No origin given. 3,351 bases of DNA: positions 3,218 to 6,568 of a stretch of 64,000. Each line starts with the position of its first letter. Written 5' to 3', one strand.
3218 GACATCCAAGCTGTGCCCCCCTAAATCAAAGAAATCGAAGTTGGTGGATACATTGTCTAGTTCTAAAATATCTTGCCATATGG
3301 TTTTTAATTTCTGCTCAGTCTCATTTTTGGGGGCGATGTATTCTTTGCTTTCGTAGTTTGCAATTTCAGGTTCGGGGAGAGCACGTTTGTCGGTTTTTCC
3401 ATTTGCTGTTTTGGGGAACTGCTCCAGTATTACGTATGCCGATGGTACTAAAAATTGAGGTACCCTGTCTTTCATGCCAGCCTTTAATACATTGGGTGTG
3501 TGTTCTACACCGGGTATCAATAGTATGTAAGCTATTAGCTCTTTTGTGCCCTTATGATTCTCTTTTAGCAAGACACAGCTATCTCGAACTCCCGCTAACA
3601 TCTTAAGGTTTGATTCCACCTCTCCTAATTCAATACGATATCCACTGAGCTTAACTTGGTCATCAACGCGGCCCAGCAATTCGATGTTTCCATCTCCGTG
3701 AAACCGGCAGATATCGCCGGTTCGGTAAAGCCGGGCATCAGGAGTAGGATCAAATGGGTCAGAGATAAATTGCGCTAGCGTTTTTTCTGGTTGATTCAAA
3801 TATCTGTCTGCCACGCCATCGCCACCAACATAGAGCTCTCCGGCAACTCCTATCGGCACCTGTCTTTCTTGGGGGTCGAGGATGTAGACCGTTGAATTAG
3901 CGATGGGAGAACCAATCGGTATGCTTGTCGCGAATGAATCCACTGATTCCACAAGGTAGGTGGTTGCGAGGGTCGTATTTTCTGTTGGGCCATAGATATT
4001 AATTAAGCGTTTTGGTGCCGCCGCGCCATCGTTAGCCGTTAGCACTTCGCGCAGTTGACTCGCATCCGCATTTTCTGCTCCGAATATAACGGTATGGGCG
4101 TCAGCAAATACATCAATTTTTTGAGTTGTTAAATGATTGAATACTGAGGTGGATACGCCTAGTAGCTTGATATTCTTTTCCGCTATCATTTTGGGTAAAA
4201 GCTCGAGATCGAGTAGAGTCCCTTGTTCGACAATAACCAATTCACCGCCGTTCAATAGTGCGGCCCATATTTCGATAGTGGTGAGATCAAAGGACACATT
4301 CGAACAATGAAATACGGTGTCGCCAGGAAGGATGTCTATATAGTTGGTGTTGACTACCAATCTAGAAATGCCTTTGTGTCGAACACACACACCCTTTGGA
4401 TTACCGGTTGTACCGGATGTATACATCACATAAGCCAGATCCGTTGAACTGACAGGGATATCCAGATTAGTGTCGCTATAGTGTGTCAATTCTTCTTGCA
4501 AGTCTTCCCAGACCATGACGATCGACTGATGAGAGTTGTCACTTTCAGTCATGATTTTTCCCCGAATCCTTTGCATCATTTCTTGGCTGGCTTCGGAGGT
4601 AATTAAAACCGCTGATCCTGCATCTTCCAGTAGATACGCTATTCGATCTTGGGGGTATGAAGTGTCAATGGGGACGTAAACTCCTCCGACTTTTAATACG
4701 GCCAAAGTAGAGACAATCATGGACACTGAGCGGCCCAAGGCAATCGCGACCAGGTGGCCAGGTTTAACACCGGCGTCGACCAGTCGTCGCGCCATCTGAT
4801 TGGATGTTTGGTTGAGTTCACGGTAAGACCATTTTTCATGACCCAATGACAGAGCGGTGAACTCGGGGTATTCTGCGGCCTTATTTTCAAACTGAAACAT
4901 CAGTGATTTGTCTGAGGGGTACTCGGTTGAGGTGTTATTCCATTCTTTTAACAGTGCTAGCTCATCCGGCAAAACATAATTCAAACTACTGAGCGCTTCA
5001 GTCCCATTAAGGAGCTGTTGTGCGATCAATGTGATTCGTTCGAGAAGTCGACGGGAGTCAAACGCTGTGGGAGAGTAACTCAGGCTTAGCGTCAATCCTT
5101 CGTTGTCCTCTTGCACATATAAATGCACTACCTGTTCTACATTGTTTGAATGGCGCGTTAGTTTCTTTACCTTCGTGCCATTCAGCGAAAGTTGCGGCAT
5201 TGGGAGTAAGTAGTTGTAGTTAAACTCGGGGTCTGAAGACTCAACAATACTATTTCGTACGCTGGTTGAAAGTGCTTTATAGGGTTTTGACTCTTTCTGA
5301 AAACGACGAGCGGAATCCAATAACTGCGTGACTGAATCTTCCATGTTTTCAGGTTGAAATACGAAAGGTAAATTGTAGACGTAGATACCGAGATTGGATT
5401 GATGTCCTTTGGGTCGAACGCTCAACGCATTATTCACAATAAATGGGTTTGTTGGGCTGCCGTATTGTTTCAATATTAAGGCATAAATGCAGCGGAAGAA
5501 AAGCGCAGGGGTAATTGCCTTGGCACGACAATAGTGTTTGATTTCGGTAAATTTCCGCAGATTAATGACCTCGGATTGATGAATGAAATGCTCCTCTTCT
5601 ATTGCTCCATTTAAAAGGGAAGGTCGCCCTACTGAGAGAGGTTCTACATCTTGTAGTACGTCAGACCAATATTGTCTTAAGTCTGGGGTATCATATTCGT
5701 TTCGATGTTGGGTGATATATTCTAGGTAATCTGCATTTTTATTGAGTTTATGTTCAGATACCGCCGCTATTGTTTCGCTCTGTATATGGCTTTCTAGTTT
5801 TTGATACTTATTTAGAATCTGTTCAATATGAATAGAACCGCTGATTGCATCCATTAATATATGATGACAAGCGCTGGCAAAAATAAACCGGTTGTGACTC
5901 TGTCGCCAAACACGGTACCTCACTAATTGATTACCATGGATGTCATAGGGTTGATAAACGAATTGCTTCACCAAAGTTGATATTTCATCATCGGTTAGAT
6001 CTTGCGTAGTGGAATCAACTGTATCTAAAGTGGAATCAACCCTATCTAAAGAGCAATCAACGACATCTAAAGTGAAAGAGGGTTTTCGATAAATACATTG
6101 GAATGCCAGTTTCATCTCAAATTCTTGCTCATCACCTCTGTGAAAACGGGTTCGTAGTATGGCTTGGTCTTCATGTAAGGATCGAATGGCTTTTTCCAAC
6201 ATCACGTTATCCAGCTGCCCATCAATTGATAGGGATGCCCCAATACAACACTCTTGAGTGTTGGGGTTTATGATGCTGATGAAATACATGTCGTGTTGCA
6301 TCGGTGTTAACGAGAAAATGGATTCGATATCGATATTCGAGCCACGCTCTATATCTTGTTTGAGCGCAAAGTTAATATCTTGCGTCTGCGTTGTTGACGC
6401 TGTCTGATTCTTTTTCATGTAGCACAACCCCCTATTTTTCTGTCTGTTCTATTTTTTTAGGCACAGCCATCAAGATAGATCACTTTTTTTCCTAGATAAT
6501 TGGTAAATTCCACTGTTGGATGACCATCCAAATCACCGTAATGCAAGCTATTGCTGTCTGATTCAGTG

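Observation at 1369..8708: Orphan mini-NRPS cluster: C-A-T module, KamA-like aminomutase, CAS-like Fe/2OG oxygenase and BVMO-type monooxygenase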

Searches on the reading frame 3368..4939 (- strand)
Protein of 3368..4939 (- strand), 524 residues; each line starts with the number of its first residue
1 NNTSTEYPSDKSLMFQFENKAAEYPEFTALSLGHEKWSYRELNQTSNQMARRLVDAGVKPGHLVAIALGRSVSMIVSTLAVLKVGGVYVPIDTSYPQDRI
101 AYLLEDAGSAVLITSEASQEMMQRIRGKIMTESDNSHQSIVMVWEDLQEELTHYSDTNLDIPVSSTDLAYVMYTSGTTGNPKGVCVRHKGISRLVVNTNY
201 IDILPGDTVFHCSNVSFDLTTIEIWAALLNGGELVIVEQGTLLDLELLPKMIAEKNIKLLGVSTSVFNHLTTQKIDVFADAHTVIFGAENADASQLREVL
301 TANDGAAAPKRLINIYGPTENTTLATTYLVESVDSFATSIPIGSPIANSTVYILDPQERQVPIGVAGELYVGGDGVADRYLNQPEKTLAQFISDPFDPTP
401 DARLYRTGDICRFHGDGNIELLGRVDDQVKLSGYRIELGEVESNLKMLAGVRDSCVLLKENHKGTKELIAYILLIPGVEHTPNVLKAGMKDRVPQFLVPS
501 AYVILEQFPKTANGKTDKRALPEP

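Call 38: search_solved_structures(query=window:3368-4939:-, show_alignments=0, max_evalue=1e-40)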
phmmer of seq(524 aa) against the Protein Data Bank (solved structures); distinct sequences matched with E-value up to 1e-40: 71 (the best 60 are shown).
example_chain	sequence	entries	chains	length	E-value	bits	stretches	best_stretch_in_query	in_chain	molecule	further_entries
6mfy_A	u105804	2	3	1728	1.9e-164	551.3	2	6-523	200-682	Linear gramicidin synthase subunit A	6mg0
9be3_A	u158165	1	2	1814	2.3e-164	551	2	6-523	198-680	Linear gramicidin synthase subunit A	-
6mfz_A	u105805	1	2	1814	2.3e-164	551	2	6-523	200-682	Linear gramicidin synthase subunit A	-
9be4_A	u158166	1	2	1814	2.3e-164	551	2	6-523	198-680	Linear gramicidin synthase subunit A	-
9meh_A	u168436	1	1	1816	2.3e-164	551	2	6-523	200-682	Linear gramicidin synthase subunit A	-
8xjz_C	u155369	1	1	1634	4.7e-105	355.3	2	22-522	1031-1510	Peptide synthetase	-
2vsq_A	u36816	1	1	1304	3.5e-103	349.2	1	10-524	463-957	SURFACTIN SYNTHETASE SUBUNIT 3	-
5u89_A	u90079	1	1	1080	1.6e-98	333.8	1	2-524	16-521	Amino acid adenylation domain protein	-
1amu_A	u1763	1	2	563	2.4e-98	333.2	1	1-524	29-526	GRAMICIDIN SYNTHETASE 1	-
8jbr_A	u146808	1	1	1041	2.1e-94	320.2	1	1-524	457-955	McyA protein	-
9bfd_A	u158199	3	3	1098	2.1e-93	317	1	6-524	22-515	Tyrocidine synthase 1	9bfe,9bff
8hlk_A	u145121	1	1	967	9.9e-92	311.4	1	1-524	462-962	Microcystin synthetase B (Fragment)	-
6p1j_A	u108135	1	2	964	3e-89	303.2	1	1-521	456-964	Txo2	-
4d4g_A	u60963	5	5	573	3.6e-89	303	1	13-524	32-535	APNAA1 | APNA A1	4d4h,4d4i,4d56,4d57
4gr5_A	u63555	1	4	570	1.7e-86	294.2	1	15-521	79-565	Non-ribosomal peptide synthetase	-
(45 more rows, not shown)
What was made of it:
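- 3395..4891 (-): Adenylation domain (AMP-binding plus AMP-binding_C). Specificity code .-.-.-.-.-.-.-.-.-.. Matches 1AMU at E 2e-98 and LgrA at E 2e-164 (call 38).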

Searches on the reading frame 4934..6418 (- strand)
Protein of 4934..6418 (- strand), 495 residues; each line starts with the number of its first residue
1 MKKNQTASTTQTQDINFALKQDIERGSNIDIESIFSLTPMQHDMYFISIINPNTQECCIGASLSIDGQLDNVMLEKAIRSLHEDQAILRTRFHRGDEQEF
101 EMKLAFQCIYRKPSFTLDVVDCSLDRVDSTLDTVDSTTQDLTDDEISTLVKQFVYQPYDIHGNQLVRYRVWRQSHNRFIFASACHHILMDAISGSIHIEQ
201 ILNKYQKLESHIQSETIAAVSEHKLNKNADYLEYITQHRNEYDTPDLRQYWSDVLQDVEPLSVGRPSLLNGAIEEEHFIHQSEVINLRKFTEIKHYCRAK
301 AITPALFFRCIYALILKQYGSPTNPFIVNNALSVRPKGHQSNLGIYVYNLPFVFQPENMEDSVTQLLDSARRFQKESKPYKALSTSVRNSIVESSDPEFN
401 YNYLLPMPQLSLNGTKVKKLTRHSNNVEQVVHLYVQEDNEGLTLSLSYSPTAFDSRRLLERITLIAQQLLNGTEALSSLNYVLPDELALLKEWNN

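Call 23: search_solved_structures(query=window:4937-6418:-, show_alignments=2, max_evalue=0.001)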
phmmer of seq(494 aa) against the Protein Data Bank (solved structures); distinct sequences matched with E-value up to 0.001: 6.
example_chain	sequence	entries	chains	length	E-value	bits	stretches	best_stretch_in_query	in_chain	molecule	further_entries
9rde_A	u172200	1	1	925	6e-08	35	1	29-392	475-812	Bacitracin synthase 3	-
8hlk_A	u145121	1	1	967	1.1e-07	34.1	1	30-399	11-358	Microcystin synthetase B (Fragment)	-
8f7h_A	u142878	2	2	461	2.2e-07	33.2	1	30-382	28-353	Surfactin synthetase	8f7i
9bfd_B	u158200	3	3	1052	3.2e-07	32.6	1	30-382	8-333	Tyrocidine synthase 2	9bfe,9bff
8f7f_A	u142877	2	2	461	7.5e-07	31.4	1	30-382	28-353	Surfactin synthetase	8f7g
2vsq_A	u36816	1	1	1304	3e-05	26.1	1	30-383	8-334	SURFACTIN SYNTHETASE SUBUNIT 3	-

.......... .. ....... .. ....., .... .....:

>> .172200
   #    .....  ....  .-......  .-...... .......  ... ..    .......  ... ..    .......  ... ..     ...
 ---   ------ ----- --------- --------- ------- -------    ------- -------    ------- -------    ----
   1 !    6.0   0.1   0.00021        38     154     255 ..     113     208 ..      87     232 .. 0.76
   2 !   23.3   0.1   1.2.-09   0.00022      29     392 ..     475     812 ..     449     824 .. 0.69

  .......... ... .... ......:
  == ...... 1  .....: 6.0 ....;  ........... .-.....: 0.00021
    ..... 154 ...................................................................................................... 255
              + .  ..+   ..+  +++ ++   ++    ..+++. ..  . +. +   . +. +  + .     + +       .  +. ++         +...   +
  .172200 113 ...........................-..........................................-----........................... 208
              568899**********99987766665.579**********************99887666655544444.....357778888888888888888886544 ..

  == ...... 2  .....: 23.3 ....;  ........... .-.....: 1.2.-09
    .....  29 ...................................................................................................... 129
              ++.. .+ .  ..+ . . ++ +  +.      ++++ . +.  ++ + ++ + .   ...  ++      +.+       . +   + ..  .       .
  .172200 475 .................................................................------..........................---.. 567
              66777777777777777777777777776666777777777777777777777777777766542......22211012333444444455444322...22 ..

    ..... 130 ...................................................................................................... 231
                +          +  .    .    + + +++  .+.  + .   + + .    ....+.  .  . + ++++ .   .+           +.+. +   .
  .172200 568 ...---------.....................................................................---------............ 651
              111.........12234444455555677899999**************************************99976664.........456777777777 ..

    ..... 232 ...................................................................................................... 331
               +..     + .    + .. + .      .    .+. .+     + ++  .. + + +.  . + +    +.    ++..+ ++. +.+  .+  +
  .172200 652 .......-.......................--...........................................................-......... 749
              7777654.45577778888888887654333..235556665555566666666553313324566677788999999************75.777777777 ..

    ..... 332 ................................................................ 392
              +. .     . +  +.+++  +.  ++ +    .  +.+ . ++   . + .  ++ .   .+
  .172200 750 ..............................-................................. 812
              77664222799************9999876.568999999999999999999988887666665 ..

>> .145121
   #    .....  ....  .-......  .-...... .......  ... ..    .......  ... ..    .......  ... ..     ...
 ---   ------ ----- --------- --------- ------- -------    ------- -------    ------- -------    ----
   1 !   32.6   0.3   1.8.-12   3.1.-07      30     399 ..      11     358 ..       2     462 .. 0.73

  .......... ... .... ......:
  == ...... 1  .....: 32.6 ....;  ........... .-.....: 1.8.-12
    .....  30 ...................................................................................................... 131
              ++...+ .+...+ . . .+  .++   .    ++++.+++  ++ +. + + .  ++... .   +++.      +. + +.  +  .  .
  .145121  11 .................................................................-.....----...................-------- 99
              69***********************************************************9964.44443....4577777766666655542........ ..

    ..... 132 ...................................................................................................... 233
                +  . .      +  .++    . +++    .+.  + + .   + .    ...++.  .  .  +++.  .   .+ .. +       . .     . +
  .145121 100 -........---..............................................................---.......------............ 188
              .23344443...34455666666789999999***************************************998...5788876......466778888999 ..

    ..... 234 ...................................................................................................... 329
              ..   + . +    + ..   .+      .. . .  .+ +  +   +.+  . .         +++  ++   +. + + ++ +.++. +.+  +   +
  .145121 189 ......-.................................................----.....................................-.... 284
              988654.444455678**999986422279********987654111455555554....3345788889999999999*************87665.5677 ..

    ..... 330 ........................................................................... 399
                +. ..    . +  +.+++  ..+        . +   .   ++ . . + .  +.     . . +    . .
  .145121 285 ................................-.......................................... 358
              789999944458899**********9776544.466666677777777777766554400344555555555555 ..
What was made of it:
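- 4967..6322 (-): Condensation domain with HHILMDA. It contains a 3 x 21-nt tandem repeat at 6008-6077. Similarity to solved C domains is weak, E 6e-8 or worse (call 23).
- On C-domain subtype (starter, LCL, DCL or amide-synthase-like): Matches to solved C domains are only E 6e-8 to 3e-5 and do not discriminate (call 23).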

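Call 66: search_protein_representatives(protein=window:4934-6418:-)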
Query: 495 residues. Proteins with E-value up to 0.001 (for the whole library): 6124; up to 1e-10: 1245; up to 1e-30: 114. The best 150 are listed.
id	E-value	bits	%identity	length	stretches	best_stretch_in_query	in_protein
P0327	6.0e-127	440.6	26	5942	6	31-488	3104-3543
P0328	2.6e-120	418.7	24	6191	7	32-494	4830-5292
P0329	2.4e-116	405.6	26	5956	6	33-494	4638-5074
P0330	2.9e-111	388.9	24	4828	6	29-486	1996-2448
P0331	1.7e-102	360.0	25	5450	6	13-494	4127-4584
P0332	9.5e-101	354.2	26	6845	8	137-487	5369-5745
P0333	1.2e-97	343.9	25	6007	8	24-489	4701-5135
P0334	4.7e-94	332.1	28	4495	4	31-486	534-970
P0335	9.3e-93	327.8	26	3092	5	21-487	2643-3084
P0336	5.4e-92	325.3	24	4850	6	30-487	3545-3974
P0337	2.3e-90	320.0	26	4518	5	21-486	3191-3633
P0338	1.0e-88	314.6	25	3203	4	30-495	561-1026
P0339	4.0e-88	312.6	25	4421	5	33-494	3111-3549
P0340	5.0e-86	305.7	27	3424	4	32-494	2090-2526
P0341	5.0e-84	299.1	26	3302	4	28-494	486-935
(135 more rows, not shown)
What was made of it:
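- On C-domain subtype (starter, LCL, DCL or amide-synthase-like): The nearest relatives, at 37% identity or less, include both N-terminal and internal C domains (call 66).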
